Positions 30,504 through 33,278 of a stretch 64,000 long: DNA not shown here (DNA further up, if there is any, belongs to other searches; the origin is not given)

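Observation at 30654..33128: Co-polymerase-OPX polyprotein: Wzc lacking its kinase fused in frame to a complete Wza, with an internal lipoprotein signal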

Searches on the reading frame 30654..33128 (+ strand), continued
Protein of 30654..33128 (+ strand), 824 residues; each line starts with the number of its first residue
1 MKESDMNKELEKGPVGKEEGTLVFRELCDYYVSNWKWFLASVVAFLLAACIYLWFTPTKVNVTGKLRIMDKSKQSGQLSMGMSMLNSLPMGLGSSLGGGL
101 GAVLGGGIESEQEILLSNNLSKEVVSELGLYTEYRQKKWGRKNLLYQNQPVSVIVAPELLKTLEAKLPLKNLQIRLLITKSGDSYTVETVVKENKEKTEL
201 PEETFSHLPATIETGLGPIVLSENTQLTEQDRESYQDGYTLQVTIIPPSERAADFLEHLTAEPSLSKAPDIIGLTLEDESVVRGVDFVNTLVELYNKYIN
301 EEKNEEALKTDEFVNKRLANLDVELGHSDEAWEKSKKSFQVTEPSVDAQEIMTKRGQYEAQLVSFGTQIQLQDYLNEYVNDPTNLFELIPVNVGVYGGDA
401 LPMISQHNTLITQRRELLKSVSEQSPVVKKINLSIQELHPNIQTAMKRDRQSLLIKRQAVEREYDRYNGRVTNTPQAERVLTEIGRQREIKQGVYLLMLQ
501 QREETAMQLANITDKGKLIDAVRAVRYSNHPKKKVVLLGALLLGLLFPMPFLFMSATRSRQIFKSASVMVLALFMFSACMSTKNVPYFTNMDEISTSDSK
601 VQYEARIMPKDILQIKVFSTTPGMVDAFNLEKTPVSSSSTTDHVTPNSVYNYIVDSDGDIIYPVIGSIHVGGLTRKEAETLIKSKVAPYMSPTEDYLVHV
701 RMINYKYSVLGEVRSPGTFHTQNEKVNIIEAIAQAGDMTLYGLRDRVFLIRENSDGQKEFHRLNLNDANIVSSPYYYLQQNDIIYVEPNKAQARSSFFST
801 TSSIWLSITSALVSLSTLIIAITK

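Call 8: search_protein_families(library=pfam, proteins=[P0002, P0003, P0006, P0024, P0031, P0093, P0106, P0107, P0112, P0116], max_evalue=0.01)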
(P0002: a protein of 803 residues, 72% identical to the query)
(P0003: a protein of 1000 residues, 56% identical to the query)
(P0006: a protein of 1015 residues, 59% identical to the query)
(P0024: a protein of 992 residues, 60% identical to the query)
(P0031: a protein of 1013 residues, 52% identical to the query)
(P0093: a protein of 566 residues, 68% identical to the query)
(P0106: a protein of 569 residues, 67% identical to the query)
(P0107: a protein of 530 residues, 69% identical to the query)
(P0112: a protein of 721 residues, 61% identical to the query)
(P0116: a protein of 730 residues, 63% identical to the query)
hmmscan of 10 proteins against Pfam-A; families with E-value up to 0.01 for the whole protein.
P0002 (803 aa): 5 families
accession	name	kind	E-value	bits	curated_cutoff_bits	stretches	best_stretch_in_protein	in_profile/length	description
PF02563.21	Poly_export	-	3.4e-14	53.2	28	1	582-679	4-74/77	Polysaccharide biosynthesis/export protein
PF22461.2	SLBB_2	-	1.4e-07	31.9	27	1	685-765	2-79/79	SLBB domain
PF10531.15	SLBB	-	1.4e-05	25.3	27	1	686-734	2-48/55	SLBB domain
PF13807.11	GNVR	-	2.8e-05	24.4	27.7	1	464-536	8-80/82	G-rich domain on putative tyrosine kinase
PF02706.20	Wzz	-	0.006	17.3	25.5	0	2-102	7-90/91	Chain length determinant protein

P0003 (1000 aa): 6 families
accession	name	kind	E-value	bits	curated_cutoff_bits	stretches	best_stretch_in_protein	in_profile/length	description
PF02563.21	Poly_export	-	1.3e-15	57.8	28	1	780-868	5-69/77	Polysaccharide biosynthesis/export protein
PF22461.2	SLBB_2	-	3.7e-07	30.6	27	1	882-962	2-79/79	SLBB domain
PF02706.20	Wzz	-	1.9e-06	28.5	25.5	1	11-116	1-91/91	Chain length determinant protein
PF10531.15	SLBB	-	9.2e-05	22.6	27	1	884-932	3-49/55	SLBB domain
PF13807.11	GNVR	-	0.00019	21.7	27.7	1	481-551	8-78/82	G-rich domain on putative tyrosine kinase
PF09140.17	MipZ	-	0.0011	18.8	20.7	0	604-643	2-41/262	ATPase MipZ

P0006 (1015 aa): 5 families
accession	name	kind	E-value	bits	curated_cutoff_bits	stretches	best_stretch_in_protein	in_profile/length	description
PF02563.21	Poly_export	-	1.4e-14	54.5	28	1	792-892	3-75/77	Polysaccharide biosynthesis/export protein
PF10531.15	SLBB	-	3.5e-08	33.6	27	1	898-948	2-50/55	SLBB domain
PF22461.2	SLBB_2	-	8.9e-08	32.6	27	1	897-977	2-79/79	SLBB domain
PF13807.11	GNVR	-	2.1e-06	28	27.7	1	487-566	4-81/82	G-rich domain on putative tyrosine kinase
PF02706.20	Wzz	-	0.00055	20.6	25.5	1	22-126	3-91/91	Chain length determinant protein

P0024 (992 aa): 5 families
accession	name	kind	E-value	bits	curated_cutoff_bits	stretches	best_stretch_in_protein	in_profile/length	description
PF02563.21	Poly_export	-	1.6e-15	57.5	28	1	774-870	6-76/77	Polysaccharide biosynthesis/export protein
PF13807.11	GNVR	-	1.8e-07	31.4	27.7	1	468-548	4-82/82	G-rich domain on putative tyrosine kinase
PF10531.15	SLBB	-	6.9e-07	29.4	27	1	876-929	3-53/55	SLBB domain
PF22461.2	SLBB_2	-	1.3e-05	25.6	27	1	875-954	3-79/79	SLBB domain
PF02706.20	Wzz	-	0.00016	22.3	25.5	1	2-106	3-91/91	Chain length determinant protein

P0031 (1013 aa): 10 families
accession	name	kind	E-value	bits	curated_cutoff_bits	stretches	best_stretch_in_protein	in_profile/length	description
PF02563.21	Poly_export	-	4.2e-15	56.1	28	1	793-891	6-76/77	Polysaccharide biosynthesis/export protein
PF13807.11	GNVR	-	3.6e-07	30.4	27.7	1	487-567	4-82/82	G-rich domain on putative tyrosine kinase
PF13614.12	AAA_31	-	2.8e-06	27.8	27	0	615-660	2-47/177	AAA domain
PF22461.2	SLBB_2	-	3.4e-06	27.5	27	1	896-975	3-79/79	SLBB domain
PF02706.20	Wzz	-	8.5e-06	26.4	25.5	1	22-126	3-91/91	Chain length determinant protein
PF10531.15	SLBB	-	4.7e-05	23.6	27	1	897-946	3-50/55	SLBB domain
PF01656.29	CbiA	-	0.00014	22.3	25.4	1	617-749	1-93/125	CobQ/CobB/MinD/ParA nucleotide binding domain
PF09140.17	MipZ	-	0.00034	20.4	20.7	0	616-659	2-45/262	ATPase MipZ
PF01596.23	Methyltransf_3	-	0.00061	19.6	22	0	715-759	102-144/204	O-methyltransferase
PF06564.18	CBP_BcsQ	-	0.00093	19.2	21.3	0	668-728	102-161/234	Cellulose biosynthesis protein BcsQ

P0093 (566 aa): 2 families
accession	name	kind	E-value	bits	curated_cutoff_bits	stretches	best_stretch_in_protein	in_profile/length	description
PF13807.11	GNVR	-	0.00014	22.1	27.7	1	489-556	8-75/82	G-rich domain on putative tyrosine kinase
PF02706.20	Wzz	-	0.0014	19.3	25.5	1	15-122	1-90/91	Chain length determinant protein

P0106 (569 aa): 2 families
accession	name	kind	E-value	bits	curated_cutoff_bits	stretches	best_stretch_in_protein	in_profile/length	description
PF02706.20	Wzz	-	7.9e-05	23.3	25.5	1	15-82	1-63/91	Chain length determinant protein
PF13807.11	GNVR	-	0.00013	22.2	27.7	1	489-560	8-79/82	G-rich domain on putative tyrosine kinase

P0107 (530 aa): 4 families
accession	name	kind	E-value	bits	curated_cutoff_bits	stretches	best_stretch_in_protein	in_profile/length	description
PF02563.21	Poly_export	-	1.1e-14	54.8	28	1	310-407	5-75/77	Polysaccharide biosynthesis/export protein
PF22461.2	SLBB_2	-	3.1e-07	30.8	27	1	412-492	2-79/79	SLBB domain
PF13807.11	GNVR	-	6.4e-07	29.6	27.7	1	192-263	9-80/82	G-rich domain on putative tyrosine kinase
PF10531.15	SLBB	-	4.1e-06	27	27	1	413-461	2-48/55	SLBB domain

P0112 (721 aa): 2 families
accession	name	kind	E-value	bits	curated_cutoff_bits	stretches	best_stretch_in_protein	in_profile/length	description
PF13807.11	GNVR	-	3.6e-08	33.7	27.7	1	467-544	4-79/82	G-rich domain on putative tyrosine kinase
PF02706.20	Wzz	-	2.1e-05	25.2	25.5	1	15-118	2-90/91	Chain length determinant protein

P0116 (730 aa): 4 families
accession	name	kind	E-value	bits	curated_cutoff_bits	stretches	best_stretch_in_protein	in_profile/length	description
PF13807.11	GNVR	-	7.8e-08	32.6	27.7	1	467-544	4-79/82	G-rich domain on putative tyrosine kinase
PF02706.20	Wzz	-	3.1e-05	24.7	25.5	1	15-119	2-91/91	Chain length determinant protein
PF24883.2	NPHP3_N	-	0.0049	17.5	24.8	0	592-641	19-68/164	Nephrocystin 3, N-terminal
PF09140.17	MipZ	-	0.0088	15.8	20.7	0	597-644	3-50/262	ATPase MipZ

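Call 12: find_encoding_contigs(protein=P0106, flank=6000, max_places=3)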
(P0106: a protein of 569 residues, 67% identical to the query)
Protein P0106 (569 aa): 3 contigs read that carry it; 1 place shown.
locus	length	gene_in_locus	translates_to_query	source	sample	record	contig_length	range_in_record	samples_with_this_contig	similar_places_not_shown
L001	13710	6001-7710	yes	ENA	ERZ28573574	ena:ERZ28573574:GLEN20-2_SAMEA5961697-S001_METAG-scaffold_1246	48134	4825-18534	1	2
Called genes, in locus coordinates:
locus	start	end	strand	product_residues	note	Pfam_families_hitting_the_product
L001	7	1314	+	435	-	-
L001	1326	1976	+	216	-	-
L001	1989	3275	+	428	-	PF01595:CNNM, PF00571:CBS (faint), PF03471:CorC_HlyC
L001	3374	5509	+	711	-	PF13623:SurA_N_2, PF13624:SurA_N_3, PF00639:Rotamase (faint), PF13145:Rotamase_2, PF13616:Rotamase_3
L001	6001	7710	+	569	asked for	-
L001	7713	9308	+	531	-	PF08757:CotH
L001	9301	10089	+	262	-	PF02522:Antibiotic_NAT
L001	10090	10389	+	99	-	-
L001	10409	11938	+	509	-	PF00501:AMP-binding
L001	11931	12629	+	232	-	PF00106:adh_short, PF01370:Epimerase (weak), PF13561:adh_short_C2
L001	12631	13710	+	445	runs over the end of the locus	PF00501:AMP-binding, PF13193:AMP-binding_C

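Call 13: find_encoding_contigs(protein=P0002, flank=8000, max_places=3)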
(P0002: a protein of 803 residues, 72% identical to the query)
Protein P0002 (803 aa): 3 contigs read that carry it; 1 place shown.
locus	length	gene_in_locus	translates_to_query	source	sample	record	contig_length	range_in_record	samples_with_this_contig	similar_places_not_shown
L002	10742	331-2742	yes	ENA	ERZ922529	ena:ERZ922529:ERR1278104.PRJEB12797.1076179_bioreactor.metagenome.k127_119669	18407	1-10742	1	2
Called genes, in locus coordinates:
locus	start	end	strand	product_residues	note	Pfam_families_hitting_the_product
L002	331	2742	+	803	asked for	PF02563:Poly_export, PF10531:SLBB (faint), PF22461:SLBB_2 (weak)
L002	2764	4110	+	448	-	PF08757:CotH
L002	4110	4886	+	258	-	PF02522:Antibiotic_NAT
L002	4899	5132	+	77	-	-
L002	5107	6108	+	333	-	PF13641:Glyco_tranf_2_3, PF00535:Glycos_transf_2, PF10111:Glyco_tranf_2_2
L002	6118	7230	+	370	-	PF14897:EpsG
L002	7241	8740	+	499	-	PF05159:Capsule_synth (weak)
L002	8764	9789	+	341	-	PF00535:Glycos_transf_2, PF10111:Glyco_tranf_2_2 (weak), PF13641:Glyco_tranf_2_3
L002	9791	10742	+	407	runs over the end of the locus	PF13439:Glyco_transf_4 (weak), PF00534:Glycos_transf_1, PF13692:Glyco_trans_1_4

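Call 17: find_encoding_contigs(protein=P0116, flank=6000, max_places=2)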
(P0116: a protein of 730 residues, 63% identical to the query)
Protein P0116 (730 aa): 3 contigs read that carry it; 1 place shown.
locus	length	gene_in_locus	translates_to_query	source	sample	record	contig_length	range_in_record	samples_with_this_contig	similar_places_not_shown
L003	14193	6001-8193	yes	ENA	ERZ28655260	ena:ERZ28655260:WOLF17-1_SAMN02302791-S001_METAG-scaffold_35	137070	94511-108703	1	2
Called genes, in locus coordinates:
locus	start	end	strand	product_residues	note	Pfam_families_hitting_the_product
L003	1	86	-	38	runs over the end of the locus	-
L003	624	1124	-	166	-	PF18291:HU-HIG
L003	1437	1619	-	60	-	-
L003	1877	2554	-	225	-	PF19898:DUF6371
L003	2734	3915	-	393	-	PF13481:AAA_25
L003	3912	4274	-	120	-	-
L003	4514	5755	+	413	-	PF01041:DegT_DnrJ_EryC1, PF00155:Aminotran_1_2 (weak), PF01041:DegT_DnrJ_EryC1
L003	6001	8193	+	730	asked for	PF13807:GNVR (weak)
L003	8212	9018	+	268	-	PF02563:Poly_export, PF10531:SLBB, PF22461:SLBB_2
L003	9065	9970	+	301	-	PF20511:PMI_typeI_cat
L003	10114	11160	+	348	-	PF00483:NTP_transferase, PF22640:ManC_GMP_beta-helix (faint)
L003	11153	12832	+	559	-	PF08757:CotH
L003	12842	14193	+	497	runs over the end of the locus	-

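Call 18: find_encoding_contigs(protein=P0047, flank=6000, max_places=2)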
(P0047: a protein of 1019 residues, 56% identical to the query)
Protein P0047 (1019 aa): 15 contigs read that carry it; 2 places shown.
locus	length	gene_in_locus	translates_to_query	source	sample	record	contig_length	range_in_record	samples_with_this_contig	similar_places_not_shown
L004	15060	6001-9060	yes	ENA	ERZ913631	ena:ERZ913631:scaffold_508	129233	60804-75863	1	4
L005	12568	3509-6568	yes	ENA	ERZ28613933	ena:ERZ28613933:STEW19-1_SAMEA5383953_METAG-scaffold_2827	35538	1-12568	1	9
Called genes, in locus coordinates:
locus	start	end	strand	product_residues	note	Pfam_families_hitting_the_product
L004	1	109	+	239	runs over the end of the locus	PF14014:DUF4230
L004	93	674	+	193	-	PF14014:DUF4230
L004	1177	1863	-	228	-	PF00702:Hydrolase, PF13419:HAD_2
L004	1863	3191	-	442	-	PF00342:PGI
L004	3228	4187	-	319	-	PF02357:NusG (weak)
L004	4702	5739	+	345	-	PF20511:PMI_typeI_cat, PF21621:MPI_cupin_dom (weak)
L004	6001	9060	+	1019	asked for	PF22461:SLBB_2 (faint), PF13807:GNVR (faint), PF02563:Poly_export, PF10531:SLBB (weak)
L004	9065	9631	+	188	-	PF00908:dTDP_sugar_isom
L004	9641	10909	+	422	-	PF04464:Glyphos_transf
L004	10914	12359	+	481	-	PF01943:Polysacc_synt, PF13440:Polysacc_synt_3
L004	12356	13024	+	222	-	PF00132:Hexapep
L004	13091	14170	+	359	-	PF14897:EpsG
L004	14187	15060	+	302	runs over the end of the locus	PF00535:Glycos_transf_2, PF10111:Glyco_tranf_2_2 (weak)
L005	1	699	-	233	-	?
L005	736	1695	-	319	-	PF02357:NusG (weak)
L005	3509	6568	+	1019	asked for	PF22461:SLBB_2 (faint), PF13807:GNVR (faint), PF02563:Poly_export, PF10531:SLBB (weak)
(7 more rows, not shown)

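Call 27: find_related_loci(query=A1, collection=genome_contigs, flank=6000)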
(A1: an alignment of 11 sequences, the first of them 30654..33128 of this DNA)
Query A1 (824 aa) in genome_contigs; peptide patterns used: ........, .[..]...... (x = any residue, [..] = any of these).
128 stretches matched a pattern; 58 encode a relative of the query (tblastn E <= 1e-3); 58 distinct loci.
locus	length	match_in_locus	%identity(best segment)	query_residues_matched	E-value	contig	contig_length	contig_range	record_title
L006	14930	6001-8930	59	17-824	0e+0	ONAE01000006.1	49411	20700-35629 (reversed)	uncultured Prevotella sp. isolate RUG116 genome assembly, contig: scaffold_276, whole genome shotgun sequence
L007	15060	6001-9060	54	17-824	0e+0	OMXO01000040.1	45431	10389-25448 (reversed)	uncultured Prevotella sp. isolate RUG069 genome assembly, contig: scaffold_841, whole genome shotgun sequence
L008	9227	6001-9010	52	7-824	2e-177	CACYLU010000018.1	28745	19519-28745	MAG: uncultured Bacteroidales bacterium isolate RUG12062 genome assembly, contig: RUG12062_asm_18, whole genome shotgun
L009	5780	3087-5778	52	4-689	4e-180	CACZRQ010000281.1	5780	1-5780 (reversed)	MAG: uncultured Bacteroidales bacterium isolate RUG12887 genome assembly, contig: RUG12887_asm_281, whole genome shotgun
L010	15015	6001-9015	47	17-824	3e-166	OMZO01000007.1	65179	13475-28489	uncultured Prevotella sp. isolate RUG108 genome assembly, contig: scaffold_149, whole genome shotgun sequence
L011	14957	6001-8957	48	21-824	4e-156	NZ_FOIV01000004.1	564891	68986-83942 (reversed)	Prevotella sp. khp7, whole genome shotgun sequence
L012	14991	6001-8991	52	17-824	0e+0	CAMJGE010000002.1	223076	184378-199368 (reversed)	MAG: uncultured Prevotella sp. isolate SRR12081293_bin.78_metaWRAP_v1.3_MAG genome assembly, contig: ERZ12289773.17, who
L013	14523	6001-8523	27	24-820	2e-46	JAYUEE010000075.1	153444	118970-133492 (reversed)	MAG: Mucilaginibacter sp. isolate GFS_7433 GFS_7433_74, whole genome shotgun sequence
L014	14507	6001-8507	27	24-820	8e-45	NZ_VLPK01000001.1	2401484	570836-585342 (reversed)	Mucilaginibacter corticis strain MAH-19 contig1, whole genome shotgun sequence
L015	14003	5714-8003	37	8-820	9e-43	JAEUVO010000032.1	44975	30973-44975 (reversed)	MAG: Chitinophagaceae bacterium isolate new MAG-383 k141_4331910, whole genome shotgun sequence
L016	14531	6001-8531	40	31-792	7e-43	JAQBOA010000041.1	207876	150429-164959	MAG: Mucilaginibacter sp. isolate RYN_308 scaffold_2347178, whole genome shotgun sequence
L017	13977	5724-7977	37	8-820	2e-42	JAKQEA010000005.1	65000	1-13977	MAG: Bacteroidota bacterium isolate USDE_maxbin.081 k141_624380, whole genome shotgun sequence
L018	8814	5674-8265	36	16-821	2e-42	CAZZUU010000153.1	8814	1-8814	MAG: uncultured Mucilaginibacter sp. isolate Brown_K.bin.3 genome assembly, contig: NODE_1734_length_8814_cov_5.242608,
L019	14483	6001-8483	26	15-792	3e-42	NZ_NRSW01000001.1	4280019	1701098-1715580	Mucilaginibacter sp. MD40 scaffold00001, whole genome shotgun sequence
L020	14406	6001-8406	39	108-812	4e-42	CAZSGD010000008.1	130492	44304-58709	MAG TPA_asm: uncultured Chitinophaga sp. isolate SRP173033_co1_308 genome assembly, contig: NODE_160_length_130492_cov_4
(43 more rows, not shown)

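Call 35: find_related_loci(query=A1, collection=metagenome_contigs, flank=4000)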
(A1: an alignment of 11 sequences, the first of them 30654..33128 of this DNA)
Query A1 (824 aa) in metagenome_contigs; peptide patterns used: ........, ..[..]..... (x = any residue, [..] = any of these).
599 stretches matched a pattern (row limit reached: there are more); 470 encode a relative of the query (tblastn E <= 1e-3); the best 80 are kept; 80 distinct loci.
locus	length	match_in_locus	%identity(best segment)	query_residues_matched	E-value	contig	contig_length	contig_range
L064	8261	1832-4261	72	18-824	0e+0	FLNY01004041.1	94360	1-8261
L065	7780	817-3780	57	24-824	0e+0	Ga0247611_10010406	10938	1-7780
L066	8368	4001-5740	53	19-584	0e+0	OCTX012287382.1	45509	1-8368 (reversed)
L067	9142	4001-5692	54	18-579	0e+0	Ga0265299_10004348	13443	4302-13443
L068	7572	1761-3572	52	2-576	0e+0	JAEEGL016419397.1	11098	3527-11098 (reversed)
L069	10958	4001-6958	55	17-824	0e+0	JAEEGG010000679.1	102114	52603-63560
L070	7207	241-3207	53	24-824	0e+0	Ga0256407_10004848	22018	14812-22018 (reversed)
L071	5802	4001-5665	53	17-564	2e-179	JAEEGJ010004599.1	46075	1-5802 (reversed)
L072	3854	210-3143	52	34-824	0e+0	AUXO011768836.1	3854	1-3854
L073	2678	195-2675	52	15-630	0e+0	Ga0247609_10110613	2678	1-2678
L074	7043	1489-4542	48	5-824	2e-168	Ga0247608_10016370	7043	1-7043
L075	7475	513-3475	48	21-824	3e-157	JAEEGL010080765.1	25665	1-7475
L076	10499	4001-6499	48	31-824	1e-152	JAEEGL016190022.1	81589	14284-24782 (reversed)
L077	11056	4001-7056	54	18-824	0e+0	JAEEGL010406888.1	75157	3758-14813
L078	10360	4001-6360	47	31-824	3e-145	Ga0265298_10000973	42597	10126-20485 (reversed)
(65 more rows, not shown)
